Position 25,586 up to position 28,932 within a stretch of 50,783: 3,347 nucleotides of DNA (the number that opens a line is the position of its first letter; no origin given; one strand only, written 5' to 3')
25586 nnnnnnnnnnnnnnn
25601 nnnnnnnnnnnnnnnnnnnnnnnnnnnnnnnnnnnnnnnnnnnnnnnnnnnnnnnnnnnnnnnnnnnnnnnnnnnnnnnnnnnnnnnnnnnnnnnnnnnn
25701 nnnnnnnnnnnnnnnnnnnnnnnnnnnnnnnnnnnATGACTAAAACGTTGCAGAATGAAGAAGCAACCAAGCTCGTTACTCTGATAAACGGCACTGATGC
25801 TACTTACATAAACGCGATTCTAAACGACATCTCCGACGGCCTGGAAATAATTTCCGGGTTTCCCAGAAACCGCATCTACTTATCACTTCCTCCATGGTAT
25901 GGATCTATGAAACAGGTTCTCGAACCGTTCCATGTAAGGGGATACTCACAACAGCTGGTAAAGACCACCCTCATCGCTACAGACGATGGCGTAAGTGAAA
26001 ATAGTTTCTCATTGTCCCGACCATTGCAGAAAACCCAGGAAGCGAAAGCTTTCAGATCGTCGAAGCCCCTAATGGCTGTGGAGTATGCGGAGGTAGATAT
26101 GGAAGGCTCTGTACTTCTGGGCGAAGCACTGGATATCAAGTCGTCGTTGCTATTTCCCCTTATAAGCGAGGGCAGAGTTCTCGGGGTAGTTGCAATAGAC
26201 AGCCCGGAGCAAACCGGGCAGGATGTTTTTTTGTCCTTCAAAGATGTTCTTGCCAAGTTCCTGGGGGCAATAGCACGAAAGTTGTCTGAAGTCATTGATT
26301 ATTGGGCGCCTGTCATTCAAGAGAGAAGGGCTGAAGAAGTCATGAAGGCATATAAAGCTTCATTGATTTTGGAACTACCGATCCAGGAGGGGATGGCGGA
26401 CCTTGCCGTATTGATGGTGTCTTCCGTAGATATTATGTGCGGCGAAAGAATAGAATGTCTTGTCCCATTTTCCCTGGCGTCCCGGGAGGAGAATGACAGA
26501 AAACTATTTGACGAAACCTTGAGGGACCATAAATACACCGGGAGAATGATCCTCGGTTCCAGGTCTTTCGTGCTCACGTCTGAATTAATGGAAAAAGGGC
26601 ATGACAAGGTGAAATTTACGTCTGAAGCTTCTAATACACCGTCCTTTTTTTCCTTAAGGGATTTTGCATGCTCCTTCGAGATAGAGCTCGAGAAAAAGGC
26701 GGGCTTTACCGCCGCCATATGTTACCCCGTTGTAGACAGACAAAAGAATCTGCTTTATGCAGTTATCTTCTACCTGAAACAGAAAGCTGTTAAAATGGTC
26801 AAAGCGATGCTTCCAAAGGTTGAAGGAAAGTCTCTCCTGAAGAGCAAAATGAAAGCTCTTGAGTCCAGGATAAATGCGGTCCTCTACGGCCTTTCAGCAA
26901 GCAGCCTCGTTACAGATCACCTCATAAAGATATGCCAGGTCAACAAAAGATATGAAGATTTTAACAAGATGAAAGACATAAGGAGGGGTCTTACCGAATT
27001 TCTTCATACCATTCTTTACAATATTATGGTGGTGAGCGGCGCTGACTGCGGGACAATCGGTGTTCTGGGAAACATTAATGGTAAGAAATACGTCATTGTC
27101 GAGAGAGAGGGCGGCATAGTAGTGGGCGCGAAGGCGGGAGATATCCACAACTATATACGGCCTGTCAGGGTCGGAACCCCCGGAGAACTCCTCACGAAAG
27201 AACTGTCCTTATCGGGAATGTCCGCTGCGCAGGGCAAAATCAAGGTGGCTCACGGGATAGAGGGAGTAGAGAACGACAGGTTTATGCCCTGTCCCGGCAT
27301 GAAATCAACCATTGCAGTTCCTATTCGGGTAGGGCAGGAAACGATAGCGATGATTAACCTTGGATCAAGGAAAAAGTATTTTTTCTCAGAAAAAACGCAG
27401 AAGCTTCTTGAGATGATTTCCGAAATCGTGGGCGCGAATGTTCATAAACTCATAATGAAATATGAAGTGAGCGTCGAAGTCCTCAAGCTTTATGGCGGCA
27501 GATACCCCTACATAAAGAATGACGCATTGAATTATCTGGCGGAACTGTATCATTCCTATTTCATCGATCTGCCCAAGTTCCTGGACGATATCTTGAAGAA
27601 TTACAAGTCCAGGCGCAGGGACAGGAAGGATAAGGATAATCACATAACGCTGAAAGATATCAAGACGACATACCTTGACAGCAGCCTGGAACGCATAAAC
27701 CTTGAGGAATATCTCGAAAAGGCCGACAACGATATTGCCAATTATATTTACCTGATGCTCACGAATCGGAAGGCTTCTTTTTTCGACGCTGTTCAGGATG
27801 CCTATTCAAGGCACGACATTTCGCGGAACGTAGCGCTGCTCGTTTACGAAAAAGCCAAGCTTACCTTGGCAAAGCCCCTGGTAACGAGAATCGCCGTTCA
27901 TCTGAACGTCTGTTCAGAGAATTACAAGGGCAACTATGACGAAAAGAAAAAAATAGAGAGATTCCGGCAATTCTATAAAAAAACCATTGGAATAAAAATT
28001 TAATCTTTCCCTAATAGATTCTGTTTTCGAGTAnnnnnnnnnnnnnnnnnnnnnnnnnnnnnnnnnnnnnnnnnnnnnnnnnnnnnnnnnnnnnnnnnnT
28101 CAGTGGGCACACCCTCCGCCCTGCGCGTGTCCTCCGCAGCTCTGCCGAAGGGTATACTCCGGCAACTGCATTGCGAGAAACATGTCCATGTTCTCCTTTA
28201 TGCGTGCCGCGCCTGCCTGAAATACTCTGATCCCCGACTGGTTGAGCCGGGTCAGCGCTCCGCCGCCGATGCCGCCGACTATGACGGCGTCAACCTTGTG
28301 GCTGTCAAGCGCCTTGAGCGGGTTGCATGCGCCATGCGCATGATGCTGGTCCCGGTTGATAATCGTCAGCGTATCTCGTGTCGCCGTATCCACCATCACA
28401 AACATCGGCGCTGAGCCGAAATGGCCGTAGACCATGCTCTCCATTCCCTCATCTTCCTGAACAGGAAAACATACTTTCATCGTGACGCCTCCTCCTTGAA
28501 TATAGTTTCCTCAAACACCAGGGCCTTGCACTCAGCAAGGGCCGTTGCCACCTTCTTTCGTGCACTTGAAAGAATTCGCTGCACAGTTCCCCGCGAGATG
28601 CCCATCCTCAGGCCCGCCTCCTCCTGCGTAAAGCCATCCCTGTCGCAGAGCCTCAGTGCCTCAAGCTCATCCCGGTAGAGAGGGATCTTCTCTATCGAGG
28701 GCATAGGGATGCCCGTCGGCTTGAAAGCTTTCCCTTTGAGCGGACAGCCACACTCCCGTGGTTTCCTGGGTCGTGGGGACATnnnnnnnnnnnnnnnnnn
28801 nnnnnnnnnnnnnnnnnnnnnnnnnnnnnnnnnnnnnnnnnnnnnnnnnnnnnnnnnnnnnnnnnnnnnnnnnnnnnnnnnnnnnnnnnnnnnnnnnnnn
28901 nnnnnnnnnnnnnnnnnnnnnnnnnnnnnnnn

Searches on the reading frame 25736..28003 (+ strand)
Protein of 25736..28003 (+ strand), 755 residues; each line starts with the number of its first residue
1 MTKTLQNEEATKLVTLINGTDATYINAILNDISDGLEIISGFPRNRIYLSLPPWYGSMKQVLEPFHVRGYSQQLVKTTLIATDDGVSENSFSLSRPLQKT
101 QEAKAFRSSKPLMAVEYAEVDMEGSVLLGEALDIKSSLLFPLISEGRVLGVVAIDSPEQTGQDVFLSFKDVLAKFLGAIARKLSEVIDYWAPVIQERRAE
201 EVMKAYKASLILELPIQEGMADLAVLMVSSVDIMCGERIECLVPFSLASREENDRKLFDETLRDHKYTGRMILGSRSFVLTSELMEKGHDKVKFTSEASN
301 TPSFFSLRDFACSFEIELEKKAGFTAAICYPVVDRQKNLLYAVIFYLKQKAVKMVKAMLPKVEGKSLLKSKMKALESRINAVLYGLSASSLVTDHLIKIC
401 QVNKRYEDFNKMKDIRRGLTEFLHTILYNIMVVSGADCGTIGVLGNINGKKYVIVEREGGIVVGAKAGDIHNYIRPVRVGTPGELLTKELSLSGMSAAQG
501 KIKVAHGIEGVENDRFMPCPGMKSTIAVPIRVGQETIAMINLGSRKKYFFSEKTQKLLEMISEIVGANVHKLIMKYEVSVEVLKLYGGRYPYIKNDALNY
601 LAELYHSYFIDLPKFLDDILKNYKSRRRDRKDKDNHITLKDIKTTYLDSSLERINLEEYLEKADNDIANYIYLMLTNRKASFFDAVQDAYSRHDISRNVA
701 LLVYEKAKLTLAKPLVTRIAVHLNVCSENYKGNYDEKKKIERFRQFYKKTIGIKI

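Call 4: search_protein_families(library=pfam, proteins=[window:25736-28003:+], max_evalue=1)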
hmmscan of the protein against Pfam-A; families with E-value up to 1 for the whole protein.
window:25736-28003:+ (755 aa): 4 families
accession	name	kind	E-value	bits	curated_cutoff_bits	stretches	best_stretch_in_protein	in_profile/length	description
PF01590.32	GAF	-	1.8e-13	51.6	22.4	2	421-567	4-131/133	GAF domain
PF13185.12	GAF_2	-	3.3e-13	50.5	28.6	2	419-569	4-135/136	GAF domain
PF13492.12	GAF_3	-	2.1e-06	28.6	27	1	510-562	69-120/129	GAF domain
PF15714.11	SpoVT_C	-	0.013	16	27.5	1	130-177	75-124/128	Stage V sporulation protein T C-terminal, transcription factor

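Call 5: search_protein_families(library=padloc, proteins=[window:25736-28003:+], max_evalue=1)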
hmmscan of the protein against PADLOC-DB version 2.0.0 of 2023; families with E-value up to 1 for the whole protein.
window:25736-28003:+ (755 aa): 0 families

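Call 6: search_protein_families(library=ncbifam, proteins=[window:25736-28003:+], max_evalue=1)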
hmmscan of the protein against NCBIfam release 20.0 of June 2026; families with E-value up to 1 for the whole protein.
window:25736-28003:+ (755 aa): 1 family
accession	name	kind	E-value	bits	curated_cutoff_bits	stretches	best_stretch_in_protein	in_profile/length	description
NF038230.1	Regu_Geo_Pelo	equivalog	3.6e-44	150.9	1200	3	413-585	357-532/935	GPMC system transcriptional regulator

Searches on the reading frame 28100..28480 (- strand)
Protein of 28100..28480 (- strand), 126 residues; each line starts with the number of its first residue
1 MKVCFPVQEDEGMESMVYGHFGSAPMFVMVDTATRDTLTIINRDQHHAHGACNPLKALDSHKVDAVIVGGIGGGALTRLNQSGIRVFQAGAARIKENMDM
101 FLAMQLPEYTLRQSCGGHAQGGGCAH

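Call 4: search_protein_families(library=pfam, proteins=[window:28100-28480:-], max_evalue=1)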
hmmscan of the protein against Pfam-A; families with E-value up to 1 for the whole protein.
window:28100-28480:- (126 aa): 1 family
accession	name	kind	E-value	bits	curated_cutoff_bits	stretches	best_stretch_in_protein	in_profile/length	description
PF02579.22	Nitro_FeMo-Co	-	9.2e-20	71.2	26.3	1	14-102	2-93/94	Dinitrogenase iron-molybdenum cofactor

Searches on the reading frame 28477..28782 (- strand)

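Call 4: search_protein_families(library=pfam, proteins=[window:28477-28782:-], max_evalue=1)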
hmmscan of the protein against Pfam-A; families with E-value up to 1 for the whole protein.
window:28477-28782:- (101 aa): 17 families
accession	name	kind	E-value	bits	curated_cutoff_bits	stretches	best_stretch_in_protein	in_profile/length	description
PF02001.22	DUF134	-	5.5e-19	69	27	1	3-91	5-91/98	Protein of unknown function DUF134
PF04545.22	Sigma70_r4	-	2e-08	34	24.1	1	39-78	9-48/50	Sigma-70, region 4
PF08281.18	Sigma70_r4_2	-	4.4e-07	29.9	25.7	1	40-77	16-53/54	Sigma-70, region 4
PF13384.12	HTH_23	-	7.3e-06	26.1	24.6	1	37-72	5-39/50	Homeodomain-like domain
PF01381.28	HTH_3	-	0.0005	20.5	23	1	45-73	6-32/55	Helix-turn-helix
PF07638.17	Sigma70_ECF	-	0.00085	19.7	21.1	1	40-82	141-183/185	ECF sigma factor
PF13518.12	HTH_28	-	0.0011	19.5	25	1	40-72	3-34/52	Helix-turn-helix domain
PF13560.12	HTH_31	-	0.002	18.8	27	1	44-75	8-39/64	Helix-turn-helix domain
PF12802.13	MarR_2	-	0.0049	17.5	27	1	42-73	10-43/61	MarR family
PF20432.4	Xre-like-HTH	-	0.014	16.1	25.8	1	43-75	16-47/63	Antitoxin Xre-like helix-turn-helix domain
PF13551.12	HTH_29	-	0.024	15.2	28.1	1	41-82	3-44/64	Winged helix-turn helix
PF13545.12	HTH_Crp_2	-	0.066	13.6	27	1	51-76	23-48/70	Crp-like helix-turn-helix domain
PF25213.1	HVO_A0261_N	-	0.074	13.4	35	1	41-75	15-49/86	HVO_A0261 N-terminal domain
PF22233.2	PhyR_sigma-like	-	0.096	12.9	27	1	49-78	18-47/50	Response regulator PhyR, sigma-like domain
PF04967.18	HTH_10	-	0.12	12.7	23.1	1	59-79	32-52/53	HTH DNA binding domain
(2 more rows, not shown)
